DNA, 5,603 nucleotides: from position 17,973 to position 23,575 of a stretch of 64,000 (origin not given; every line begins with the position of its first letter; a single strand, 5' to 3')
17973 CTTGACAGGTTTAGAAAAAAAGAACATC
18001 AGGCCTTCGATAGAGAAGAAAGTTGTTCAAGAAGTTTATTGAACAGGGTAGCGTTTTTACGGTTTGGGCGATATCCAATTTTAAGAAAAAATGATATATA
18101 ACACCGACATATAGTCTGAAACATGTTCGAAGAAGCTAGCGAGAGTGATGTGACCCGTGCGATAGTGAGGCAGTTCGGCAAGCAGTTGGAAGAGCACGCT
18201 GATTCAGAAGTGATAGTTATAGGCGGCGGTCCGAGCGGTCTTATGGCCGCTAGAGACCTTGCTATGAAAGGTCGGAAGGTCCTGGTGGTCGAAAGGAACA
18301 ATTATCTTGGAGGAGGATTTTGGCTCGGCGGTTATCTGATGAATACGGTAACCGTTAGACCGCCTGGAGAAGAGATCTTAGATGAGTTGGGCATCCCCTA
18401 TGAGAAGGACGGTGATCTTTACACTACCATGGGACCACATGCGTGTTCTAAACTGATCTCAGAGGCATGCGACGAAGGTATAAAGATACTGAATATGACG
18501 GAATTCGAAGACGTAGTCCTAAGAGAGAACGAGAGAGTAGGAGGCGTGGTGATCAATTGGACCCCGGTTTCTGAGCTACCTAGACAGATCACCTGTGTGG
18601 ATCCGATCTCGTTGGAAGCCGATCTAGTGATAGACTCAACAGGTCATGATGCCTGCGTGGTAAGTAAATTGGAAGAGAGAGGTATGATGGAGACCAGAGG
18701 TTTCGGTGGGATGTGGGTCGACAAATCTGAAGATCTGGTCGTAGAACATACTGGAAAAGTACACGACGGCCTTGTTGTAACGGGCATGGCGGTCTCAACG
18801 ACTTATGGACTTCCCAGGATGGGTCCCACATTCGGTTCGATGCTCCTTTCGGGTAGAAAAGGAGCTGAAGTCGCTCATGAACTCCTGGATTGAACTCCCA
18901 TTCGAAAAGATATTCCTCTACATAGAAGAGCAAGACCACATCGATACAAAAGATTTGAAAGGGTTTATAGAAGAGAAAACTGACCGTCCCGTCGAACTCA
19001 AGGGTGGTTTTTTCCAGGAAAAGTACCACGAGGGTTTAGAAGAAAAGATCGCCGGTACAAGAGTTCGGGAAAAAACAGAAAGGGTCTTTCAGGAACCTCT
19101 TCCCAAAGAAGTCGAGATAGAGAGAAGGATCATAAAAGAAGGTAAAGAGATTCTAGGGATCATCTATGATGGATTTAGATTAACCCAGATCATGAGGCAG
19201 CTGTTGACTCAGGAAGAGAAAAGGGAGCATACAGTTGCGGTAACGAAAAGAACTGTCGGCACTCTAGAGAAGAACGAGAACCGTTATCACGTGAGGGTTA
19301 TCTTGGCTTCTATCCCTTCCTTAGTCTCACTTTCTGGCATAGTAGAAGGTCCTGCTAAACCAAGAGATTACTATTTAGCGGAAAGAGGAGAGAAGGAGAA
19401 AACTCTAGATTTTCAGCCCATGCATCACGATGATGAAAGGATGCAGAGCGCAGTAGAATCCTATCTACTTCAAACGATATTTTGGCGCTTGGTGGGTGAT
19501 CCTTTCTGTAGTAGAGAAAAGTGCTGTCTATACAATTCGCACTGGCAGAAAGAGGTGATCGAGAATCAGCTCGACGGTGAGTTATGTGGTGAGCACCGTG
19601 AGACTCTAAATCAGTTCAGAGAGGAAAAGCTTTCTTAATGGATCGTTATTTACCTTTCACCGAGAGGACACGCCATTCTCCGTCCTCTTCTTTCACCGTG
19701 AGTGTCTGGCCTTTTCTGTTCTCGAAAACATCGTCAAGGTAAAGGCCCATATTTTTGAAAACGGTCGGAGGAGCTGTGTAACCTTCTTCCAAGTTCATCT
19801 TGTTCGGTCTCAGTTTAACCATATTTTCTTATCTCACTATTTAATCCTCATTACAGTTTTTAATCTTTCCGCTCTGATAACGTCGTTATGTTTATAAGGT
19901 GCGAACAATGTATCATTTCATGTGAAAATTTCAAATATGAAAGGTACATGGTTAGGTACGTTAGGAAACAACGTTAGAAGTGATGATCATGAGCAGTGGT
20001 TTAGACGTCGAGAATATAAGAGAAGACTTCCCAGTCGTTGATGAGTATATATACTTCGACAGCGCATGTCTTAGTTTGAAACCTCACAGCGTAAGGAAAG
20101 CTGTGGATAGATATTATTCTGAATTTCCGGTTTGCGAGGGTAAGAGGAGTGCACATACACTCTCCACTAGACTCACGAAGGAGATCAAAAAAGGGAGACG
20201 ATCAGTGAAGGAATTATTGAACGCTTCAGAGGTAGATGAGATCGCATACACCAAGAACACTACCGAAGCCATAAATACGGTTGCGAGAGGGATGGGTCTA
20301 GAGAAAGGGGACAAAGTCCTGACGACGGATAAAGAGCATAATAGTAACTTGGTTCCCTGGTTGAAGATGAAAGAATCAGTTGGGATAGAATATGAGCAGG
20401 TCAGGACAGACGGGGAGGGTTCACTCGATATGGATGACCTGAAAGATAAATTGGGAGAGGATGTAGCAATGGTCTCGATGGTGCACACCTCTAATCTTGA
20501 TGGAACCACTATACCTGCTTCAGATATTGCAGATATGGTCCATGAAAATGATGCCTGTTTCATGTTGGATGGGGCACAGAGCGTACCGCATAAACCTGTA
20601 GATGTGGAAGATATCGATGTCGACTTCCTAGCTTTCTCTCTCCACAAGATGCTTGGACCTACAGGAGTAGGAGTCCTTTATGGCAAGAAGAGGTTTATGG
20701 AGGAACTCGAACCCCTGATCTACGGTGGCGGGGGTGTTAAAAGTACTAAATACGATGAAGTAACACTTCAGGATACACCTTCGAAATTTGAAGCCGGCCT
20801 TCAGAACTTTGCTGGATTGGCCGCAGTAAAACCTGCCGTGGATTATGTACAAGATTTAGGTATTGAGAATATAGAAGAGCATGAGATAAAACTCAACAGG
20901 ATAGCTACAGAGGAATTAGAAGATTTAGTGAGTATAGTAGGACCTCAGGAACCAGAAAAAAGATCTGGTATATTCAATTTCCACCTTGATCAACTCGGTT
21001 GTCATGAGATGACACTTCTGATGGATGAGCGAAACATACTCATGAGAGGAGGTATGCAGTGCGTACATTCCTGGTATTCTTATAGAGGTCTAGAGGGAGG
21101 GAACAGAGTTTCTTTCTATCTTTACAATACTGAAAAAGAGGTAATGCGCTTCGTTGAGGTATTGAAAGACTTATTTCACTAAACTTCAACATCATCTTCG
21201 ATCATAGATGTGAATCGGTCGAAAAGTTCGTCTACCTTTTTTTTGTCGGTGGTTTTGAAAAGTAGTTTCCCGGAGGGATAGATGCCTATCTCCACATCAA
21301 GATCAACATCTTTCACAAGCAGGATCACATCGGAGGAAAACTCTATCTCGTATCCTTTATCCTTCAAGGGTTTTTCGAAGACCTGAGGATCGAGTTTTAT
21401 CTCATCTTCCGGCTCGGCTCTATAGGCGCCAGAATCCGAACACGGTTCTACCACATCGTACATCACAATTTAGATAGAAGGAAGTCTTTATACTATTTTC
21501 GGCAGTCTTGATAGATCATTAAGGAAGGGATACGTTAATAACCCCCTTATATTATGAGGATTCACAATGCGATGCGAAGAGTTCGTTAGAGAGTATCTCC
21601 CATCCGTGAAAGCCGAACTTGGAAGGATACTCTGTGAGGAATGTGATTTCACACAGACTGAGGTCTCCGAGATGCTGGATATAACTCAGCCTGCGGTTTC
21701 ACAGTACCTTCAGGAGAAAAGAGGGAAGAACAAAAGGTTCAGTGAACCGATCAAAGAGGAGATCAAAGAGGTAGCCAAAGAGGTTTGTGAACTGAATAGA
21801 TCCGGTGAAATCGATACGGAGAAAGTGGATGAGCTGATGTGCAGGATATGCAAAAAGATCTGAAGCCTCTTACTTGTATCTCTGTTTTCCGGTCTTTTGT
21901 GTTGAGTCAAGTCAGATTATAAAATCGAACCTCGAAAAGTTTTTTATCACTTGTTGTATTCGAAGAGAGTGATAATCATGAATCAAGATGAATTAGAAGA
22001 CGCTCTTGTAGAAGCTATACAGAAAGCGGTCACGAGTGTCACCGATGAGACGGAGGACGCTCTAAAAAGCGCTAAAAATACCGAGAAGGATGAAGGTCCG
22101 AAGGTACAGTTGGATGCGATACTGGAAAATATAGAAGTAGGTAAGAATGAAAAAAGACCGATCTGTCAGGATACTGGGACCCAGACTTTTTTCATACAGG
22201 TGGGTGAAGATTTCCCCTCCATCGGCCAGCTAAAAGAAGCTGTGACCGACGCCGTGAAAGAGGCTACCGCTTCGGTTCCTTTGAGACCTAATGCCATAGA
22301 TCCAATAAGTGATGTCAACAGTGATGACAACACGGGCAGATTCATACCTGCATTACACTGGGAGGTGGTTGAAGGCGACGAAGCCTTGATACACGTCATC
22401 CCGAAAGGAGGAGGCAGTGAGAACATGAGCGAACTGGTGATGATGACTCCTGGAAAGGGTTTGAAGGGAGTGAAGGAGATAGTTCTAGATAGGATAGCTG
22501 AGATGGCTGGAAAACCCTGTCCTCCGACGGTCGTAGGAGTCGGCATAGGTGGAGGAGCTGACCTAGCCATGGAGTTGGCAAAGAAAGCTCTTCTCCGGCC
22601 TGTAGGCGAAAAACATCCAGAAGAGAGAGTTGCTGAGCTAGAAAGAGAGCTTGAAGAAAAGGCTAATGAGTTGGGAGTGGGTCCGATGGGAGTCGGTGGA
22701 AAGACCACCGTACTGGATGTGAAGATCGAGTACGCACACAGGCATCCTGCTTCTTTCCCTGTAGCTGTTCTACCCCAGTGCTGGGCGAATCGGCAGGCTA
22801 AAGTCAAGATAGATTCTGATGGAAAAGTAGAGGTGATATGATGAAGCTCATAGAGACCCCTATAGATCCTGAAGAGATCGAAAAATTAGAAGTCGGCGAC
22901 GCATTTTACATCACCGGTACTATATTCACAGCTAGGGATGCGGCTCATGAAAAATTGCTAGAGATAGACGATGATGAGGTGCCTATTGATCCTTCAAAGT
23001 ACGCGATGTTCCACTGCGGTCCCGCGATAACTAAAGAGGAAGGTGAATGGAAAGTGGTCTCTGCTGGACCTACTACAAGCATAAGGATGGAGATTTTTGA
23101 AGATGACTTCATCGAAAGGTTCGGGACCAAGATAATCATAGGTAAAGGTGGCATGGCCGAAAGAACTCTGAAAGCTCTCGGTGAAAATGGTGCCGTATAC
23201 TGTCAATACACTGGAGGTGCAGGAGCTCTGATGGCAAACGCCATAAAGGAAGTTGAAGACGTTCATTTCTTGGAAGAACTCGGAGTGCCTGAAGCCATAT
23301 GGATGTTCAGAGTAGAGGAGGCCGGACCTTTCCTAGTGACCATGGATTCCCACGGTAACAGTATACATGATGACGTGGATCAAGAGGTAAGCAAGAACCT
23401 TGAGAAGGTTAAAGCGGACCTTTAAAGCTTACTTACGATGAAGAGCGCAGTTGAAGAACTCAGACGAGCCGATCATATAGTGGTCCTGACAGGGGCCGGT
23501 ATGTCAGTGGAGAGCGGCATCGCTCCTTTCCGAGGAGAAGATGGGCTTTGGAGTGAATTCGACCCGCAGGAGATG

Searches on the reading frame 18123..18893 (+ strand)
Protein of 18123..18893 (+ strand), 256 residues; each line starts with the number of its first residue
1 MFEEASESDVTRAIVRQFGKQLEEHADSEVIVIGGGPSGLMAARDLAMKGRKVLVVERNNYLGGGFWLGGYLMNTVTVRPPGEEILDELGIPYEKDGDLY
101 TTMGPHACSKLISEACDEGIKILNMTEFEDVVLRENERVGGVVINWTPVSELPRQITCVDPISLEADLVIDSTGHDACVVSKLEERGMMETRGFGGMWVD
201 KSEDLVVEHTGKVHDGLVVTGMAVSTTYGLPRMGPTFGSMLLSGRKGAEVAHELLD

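Call 42: search_protein_families(library=pfam, proteins=[window:18123-18893:+], max_evalue=0.00001)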
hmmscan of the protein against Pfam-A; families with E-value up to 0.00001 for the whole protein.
window:18123-18893:+ (256 aa): 9 families
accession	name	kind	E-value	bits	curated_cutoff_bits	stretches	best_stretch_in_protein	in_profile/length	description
PF01946.23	Thi4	-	4.2e-66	223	26.2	1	11-237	1-235/235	Thi4 family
PF12831.13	FAD_oxidored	-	1.1e-12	48.5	27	1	29-145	1-127/416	FAD dependent oxidoreductase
PF01266.30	DAO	-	1.2e-09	38.7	27.9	1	30-64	2-36/353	FAD dependent oxidoreductase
PF03486.20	HI0933_like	-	1.1e-08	35.2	50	1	29-70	2-43/244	HI0933-like protein Rossmann domain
PF13450.12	NAD_binding_8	-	2.8e-08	34.4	21.9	1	32-64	1-33/68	NAD(P)-binding Rossmann-like domain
PF00890.30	FAD_binding_2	-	4.4e-08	33.2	20.4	1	30-64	2-36/414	FAD binding domain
PF01494.25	FAD_binding_3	-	4.4e-07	29.9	22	1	28-60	2-34/349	FAD binding domain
PF07992.20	Pyr_redox_2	-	4.8e-07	29.9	26.1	1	29-76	2-50/291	Pyridine nucleotide-disulphide oxidoreductase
PF00070.33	Pyr_redox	-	6.2e-07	30.3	22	0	30-63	2-35/82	Pyridine nucleotide-disulphide oxidoreductase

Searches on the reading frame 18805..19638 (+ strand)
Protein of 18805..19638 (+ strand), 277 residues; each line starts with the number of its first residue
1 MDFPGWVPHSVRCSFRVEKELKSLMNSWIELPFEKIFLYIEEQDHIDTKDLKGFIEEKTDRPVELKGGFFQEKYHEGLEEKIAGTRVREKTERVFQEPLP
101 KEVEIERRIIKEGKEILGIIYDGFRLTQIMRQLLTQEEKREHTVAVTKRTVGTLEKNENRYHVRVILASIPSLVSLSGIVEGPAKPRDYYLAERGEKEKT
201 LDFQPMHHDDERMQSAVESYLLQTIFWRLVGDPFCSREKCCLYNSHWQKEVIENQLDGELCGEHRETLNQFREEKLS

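Call 42: search_protein_families(library=pfam, proteins=[window:18805-19638:+], max_evalue=0.00001)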
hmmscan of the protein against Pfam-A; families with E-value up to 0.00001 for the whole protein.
window:18805-19638:+ (277 aa): 2 families
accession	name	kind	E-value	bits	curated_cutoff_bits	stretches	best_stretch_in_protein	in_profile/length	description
PF20565.4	DUF6775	-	1.7e-64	218.2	27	1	34-270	3-258/259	Probable metallopeptidase family (DUF6775)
PF22529.2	DUF7001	-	1.4e-56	192.2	27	1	42-266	7-246/247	Family of unknown function (DUF7001)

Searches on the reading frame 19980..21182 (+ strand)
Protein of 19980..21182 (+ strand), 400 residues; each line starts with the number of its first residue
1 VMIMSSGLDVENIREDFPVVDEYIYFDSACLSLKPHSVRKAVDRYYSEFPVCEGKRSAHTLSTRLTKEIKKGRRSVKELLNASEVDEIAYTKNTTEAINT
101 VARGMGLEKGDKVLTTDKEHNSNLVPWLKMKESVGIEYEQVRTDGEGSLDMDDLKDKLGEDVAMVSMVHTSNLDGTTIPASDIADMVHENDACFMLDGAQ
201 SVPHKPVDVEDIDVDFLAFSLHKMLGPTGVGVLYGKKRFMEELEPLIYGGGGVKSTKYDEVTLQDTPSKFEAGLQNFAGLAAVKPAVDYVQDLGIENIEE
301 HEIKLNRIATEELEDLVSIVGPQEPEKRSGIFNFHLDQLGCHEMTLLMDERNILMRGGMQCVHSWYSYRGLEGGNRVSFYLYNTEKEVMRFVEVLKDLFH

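Call 42: search_protein_families(library=pfam, proteins=[window:19980-21182:+], max_evalue=0.00001)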
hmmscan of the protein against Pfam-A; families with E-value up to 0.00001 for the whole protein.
window:19980-21182:+ (400 aa): 1 family
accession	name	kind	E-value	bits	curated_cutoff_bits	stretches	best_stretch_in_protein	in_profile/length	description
PF00266.25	Aminotran_5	-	2.7e-106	356.1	21.5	1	24-391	1-371/371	Aminotransferase class-V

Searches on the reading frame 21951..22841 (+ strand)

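Call 42: search_protein_families(library=pfam, proteins=[window:21951-22841:+], max_evalue=0.00001)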
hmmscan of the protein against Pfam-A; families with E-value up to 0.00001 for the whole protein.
window:21951-22841:+ (296 aa): 1 family
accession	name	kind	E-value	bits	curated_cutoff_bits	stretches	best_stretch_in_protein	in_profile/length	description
PF05681.19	Fumerase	-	6.7e-97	324.5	25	1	17-286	2-270/270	Fumarate hydratase (Fumerase)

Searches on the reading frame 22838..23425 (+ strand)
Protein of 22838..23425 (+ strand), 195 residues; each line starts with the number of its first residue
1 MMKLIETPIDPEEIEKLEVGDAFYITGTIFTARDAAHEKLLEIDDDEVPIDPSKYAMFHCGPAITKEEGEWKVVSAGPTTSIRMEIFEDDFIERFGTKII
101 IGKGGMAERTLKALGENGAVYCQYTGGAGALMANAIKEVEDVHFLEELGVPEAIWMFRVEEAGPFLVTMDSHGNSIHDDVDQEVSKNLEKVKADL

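Call 42: search_protein_families(library=pfam, proteins=[window:22838-23425:+], max_evalue=0.00001)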
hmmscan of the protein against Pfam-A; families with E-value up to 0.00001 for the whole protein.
window:22838-23425:+ (195 aa): 1 family
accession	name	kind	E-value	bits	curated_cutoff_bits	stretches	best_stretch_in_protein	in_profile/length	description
PF05683.17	Fumerase_C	-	2.2e-46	158.2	22.2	1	8-179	34-204/205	Fumarase C-terminus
